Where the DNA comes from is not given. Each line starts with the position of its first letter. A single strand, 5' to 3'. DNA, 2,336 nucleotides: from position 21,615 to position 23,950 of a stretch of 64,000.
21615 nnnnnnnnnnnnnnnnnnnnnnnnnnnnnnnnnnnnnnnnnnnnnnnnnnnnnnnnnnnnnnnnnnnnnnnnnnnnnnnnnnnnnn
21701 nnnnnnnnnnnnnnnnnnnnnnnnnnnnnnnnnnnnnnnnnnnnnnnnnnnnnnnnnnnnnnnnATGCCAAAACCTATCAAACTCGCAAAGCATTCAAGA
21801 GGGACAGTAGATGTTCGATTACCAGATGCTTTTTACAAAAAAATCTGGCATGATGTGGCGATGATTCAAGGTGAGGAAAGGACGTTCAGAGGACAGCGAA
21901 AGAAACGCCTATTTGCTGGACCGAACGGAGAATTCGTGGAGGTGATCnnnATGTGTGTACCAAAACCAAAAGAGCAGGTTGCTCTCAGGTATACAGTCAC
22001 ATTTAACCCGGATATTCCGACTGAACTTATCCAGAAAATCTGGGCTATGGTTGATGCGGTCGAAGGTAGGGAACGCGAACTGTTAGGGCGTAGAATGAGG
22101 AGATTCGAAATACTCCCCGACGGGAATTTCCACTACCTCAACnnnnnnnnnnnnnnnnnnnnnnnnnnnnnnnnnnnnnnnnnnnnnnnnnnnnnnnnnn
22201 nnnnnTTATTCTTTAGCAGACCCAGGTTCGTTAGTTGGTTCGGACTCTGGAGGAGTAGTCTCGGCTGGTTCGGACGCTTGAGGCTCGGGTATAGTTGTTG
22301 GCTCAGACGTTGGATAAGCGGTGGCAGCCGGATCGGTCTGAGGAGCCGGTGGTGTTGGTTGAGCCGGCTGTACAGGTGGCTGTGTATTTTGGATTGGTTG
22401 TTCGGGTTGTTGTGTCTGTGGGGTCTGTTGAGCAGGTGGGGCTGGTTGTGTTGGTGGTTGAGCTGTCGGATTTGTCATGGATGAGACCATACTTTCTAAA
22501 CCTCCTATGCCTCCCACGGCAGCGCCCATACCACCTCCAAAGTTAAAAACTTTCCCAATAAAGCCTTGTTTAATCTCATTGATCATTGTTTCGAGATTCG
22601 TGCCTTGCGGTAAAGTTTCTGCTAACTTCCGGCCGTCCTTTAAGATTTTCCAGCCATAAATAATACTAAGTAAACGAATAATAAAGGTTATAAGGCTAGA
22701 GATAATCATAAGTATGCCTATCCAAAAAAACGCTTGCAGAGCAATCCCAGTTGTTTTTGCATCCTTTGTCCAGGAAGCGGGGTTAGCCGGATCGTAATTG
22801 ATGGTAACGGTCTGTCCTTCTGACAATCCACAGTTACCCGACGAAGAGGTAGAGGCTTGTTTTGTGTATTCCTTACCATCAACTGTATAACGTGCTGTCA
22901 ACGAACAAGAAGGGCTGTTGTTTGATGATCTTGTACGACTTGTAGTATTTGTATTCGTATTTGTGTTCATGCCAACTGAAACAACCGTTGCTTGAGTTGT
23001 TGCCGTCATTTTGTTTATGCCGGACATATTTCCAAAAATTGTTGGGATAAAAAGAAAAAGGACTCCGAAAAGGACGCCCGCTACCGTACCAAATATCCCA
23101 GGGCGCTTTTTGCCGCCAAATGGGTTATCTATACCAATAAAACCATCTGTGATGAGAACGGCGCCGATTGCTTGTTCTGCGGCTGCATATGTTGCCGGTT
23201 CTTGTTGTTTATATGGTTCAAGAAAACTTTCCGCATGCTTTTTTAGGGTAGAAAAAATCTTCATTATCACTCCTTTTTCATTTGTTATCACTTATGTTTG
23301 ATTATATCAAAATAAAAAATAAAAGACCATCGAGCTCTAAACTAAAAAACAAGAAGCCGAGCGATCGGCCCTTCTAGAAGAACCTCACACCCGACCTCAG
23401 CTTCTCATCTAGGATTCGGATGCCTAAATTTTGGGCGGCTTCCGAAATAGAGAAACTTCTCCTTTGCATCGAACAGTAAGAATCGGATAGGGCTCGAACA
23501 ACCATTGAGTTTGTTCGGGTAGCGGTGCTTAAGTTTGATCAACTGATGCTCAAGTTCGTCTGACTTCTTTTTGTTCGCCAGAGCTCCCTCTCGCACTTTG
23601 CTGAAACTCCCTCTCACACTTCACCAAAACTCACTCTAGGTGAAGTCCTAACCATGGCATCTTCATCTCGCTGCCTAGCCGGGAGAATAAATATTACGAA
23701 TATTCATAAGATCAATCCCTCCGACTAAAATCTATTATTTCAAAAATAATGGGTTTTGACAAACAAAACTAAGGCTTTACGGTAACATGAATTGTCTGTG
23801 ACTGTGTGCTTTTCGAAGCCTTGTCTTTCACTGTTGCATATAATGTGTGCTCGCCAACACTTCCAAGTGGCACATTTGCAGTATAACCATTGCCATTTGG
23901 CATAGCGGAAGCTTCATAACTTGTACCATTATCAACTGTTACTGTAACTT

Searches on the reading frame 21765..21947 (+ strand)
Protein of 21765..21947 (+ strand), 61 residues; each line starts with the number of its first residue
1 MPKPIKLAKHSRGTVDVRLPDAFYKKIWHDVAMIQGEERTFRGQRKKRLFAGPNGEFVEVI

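Call 3: search_protein_families(library=pfam, proteins=[window:21765-21947:+], max_evalue=10)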
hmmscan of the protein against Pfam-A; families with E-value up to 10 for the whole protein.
window:21765-21947:+ (61 aa): 0 families

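Call 4: search_protein_families(library=ncbifam, proteins=[window:21765-21947:+], max_evalue=10)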
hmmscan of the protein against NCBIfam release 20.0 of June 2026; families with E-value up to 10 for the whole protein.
window:21765-21947:+ (61 aa): 0 families

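Call 38: search_dna_similar(query=window:21765-21947:+, collection=phages, mode=protein, max_evalue=1)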
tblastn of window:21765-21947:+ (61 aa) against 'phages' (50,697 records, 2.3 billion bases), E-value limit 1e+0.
No match.

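Call 54: predict_structure(alignment_id=A4)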
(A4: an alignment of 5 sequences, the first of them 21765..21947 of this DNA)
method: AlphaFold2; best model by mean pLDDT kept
length: 61 residues; sequences in the alignment: 5
mean_pLDDT: 68.7   pTM: 0.34
mean pLDDT of the five models: 68.7, 66.9, 62.5, 58.8, 58.5
residues with pLDDT >= 90: 0; 70-90: 25; 50-70: 35; < 50: 1
segments of 3 or more residues with pLDDT < 50: none
pLDDT, mean of each block of 10 residues (from residue 1): 58 71 83 69 60 70 62
secondary structure, 60 per line:
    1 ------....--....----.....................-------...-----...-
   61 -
elements in order: E7-10 E13-16 H21-41 E49-51 E57-59

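Call 57: fold_search(model_id=the predicted structure, library=pdb)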
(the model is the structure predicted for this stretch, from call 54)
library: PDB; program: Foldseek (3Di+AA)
matches with E <= 10: 3; with E <= 0.001: 0
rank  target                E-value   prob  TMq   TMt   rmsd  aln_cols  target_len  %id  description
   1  7sqc_S3               8.2e+00  0.03  0.30  0.13  12.6        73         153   12  Ciliary C1 central pair apparatus isolated from Chlamydomonas reinhardtii (released 2022-04-13)
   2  6zqe_CN               9.5e+00  0.08  0.37  0.12   6.9        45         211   20  Cryo-EM structure of the 90S pre-ribosome from Saccharomyces cerevisiae, state Dis-A (Poly-Ala) (released 2020-09-23)
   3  3zvk_E                9.5e+00  0.05  0.21  0.22   7.7        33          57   24  Crystal structure of VapBC2 from Rickettsia felis bound to a DNA fragment from their promoter (released 2011-12-14)

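Call 67: search_protein_families(library=padloc, proteins=[window:21765-21947:+], max_evalue=1)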
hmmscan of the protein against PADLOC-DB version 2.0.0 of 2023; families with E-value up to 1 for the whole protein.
window:21765-21947:+ (61 aa): 0 families

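Call 68: search_protein_families(library=phrogs, proteins=[window:21765-21947:+], max_evalue=1)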
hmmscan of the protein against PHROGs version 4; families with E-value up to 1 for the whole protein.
window:21765-21947:+ (61 aa): 0 families

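Call 73: fold_search(model_id=the predicted structure, library=viral)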
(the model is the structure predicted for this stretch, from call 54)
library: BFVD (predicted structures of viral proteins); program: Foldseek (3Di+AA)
matches with E <= 10: 75; with E <= 0.001: 0
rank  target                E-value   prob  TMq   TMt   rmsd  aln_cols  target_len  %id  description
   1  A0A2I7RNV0            4.8e-01  0.25  0.31  0.05   9.8        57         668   19  (no name in the UniProt tables at hand)
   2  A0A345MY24            1.6e+00  0.16  0.36  0.25   8.4        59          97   12  (no name in the UniProt tables at hand)
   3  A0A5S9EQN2            2.5e+00  0.25  0.31  0.11   5.0        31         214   22  Uncharacterized protein [Tenacibaculum phage PTm1]
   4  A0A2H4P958            2.5e+00  0.08  0.30  0.11  13.3        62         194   19  dATP/dGTP diphosphohydrolase N-terminal domain-containing protein [Arthrobacter phage Urla]
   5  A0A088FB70            2.7e+00  0.07  0.26  0.19   7.8        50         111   18  (no name in the UniProt tables at hand)
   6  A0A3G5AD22            2.9e+00  0.03  0.21  0.11  10.9        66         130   17  Uncharacterized protein [Satyrvirus sp.]
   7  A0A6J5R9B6            3.1e+00  0.09  0.29  0.11  10.6        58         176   10  YubB ferredoxin-like domain-containing protein [uncultured Caudovirales phage]
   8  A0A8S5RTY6            3.5e+00  0.07  0.28  0.17  10.0        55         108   14  (no name in the UniProt tables at hand)
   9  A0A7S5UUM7            3.8e+00  0.18  0.35  0.39   6.3        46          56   15  (no name in the UniProt tables at hand)
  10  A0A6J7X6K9            3.8e+00  0.16  0.39  0.39   4.6        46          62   20  Uncharacterized protein [uncultured Caudovirales phage]
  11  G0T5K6                3.8e+00  0.10  0.38  0.20  13.0        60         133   13  Uncharacterized protein [Wiseana iridescent virus]
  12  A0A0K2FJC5            4.1e+00  0.08  0.23  0.34   8.7        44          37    9  Uncharacterized protein [Lambdavirus lambda]
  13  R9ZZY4                4.1e+00  0.06  0.33  0.11   9.9        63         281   14  Uncharacterized protein [Cellulophaga phage phi14:2]
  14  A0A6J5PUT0            4.1e+00  0.06  0.24  0.15  14.9        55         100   18  Recombinase NinB [uncultured Caudovirales phage]
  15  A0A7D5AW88            4.1e+00  0.06  0.26  0.04  14.5        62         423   18  (no name in the UniProt tables at hand)
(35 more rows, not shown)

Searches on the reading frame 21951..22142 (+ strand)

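Call 3: search_protein_families(library=pfam, proteins=[window:21951-22142:+], max_evalue=10)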
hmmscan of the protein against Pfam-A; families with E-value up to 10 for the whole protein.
window:21951-22142:+ (64 aa): 3 families
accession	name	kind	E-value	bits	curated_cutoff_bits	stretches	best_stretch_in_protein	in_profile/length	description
PF20619.3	DUF6804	-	0.17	12.5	27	1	14-37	58-81/91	Family of unknown function (DUF6804)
PF06124.16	DUF960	-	0.18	12.8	25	1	15-37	5-27/94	Staphylococcal protein of unknown function (DUF960)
PF03771.21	SPDY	-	0.27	11.7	25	1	13-31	34-52/61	Domain of unknown function (DUF317)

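Call 4: search_protein_families(library=ncbifam, proteins=[window:21951-22142:+], max_evalue=10)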
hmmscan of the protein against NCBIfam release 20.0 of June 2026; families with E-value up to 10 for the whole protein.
window:21951-22142:+ (64 aa): 0 families

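Call 67: search_protein_families(library=padloc, proteins=[window:21951-22142:+], max_evalue=1)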
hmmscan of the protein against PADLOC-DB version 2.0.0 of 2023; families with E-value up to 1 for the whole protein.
window:21951-22142:+ (64 aa): 0 families

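Call 68: search_protein_families(library=phrogs, proteins=[window:21951-22142:+], max_evalue=1)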
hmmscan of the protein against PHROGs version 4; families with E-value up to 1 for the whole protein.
window:21951-22142:+ (64 aa): 0 families

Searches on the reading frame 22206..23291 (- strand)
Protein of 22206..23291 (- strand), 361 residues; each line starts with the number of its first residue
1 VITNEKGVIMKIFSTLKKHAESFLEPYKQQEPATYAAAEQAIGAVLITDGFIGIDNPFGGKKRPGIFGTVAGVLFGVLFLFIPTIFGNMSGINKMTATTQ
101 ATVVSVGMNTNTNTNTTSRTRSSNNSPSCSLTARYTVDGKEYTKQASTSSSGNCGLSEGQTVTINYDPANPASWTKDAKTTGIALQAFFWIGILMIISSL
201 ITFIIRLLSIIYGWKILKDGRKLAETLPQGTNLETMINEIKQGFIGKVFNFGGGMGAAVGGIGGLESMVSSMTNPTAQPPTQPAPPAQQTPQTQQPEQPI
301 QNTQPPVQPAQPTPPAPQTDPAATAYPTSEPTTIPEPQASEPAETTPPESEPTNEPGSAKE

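Call 13: search_protein_families(library=pfam, proteins=[window:22206-23291:-])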
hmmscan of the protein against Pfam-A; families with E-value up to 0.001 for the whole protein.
window:22206-23291:- (361 aa): 1 family
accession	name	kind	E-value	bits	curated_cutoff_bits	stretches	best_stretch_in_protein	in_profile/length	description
PF12158.14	DUF3592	-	4.4e-10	40.5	25.3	1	99-172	1-75/84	Domain of unknown function (DUF3592)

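Call 67: search_protein_families(library=padloc, proteins=[window:22206-23291:-], max_evalue=1)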
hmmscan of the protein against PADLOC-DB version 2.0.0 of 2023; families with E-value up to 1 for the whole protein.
window:22206-23291:- (361 aa): 0 families

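Call 68: search_protein_families(library=phrogs, proteins=[window:22206-23291:-], max_evalue=1)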
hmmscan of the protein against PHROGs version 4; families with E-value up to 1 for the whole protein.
window:22206-23291:- (361 aa): 4 families
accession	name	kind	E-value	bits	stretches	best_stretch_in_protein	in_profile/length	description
phrog_197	-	moron, auxiliary metabolic gene and host takeover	0.0032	18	1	247-324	231-307/486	Zot-like toxin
phrog_5402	-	head and packaging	0.39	12.1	0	73-130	9-68/92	virion structural protein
phrog_14499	-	moron, auxiliary metabolic gene and host takeover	0.5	11.5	1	72-89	16-33/41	membrane protein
phrog_10089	-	moron, auxiliary metabolic gene and host takeover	0.71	7.3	1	249-306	557-617/4647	DarB-like antirestriction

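Call 91: search_protein_families(library=ncbifam, proteins=[window:22206-23264:-], max_evalue=1)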
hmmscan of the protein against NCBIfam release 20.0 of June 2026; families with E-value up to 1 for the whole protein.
window:22206-23264:- (352 aa): 2 families
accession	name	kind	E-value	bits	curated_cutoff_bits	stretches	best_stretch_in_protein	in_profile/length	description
NF033761.1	gliding_GltJ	equivalog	0.0045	16.1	450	1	263-342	402-493/671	adventurous gliding motility protein GltJ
NF033218.1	anchor_AmaP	equivalog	0.62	9.8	55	1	155-200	26-71/166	alkaline shock response membrane anchor protein AmaP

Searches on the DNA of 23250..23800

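Call 64: search_rna_families(source=window, start=23250, end=23800, threshold=evalue, max_evalue=1)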
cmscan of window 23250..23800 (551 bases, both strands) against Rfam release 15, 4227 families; matches with E-value up to 1: 0.
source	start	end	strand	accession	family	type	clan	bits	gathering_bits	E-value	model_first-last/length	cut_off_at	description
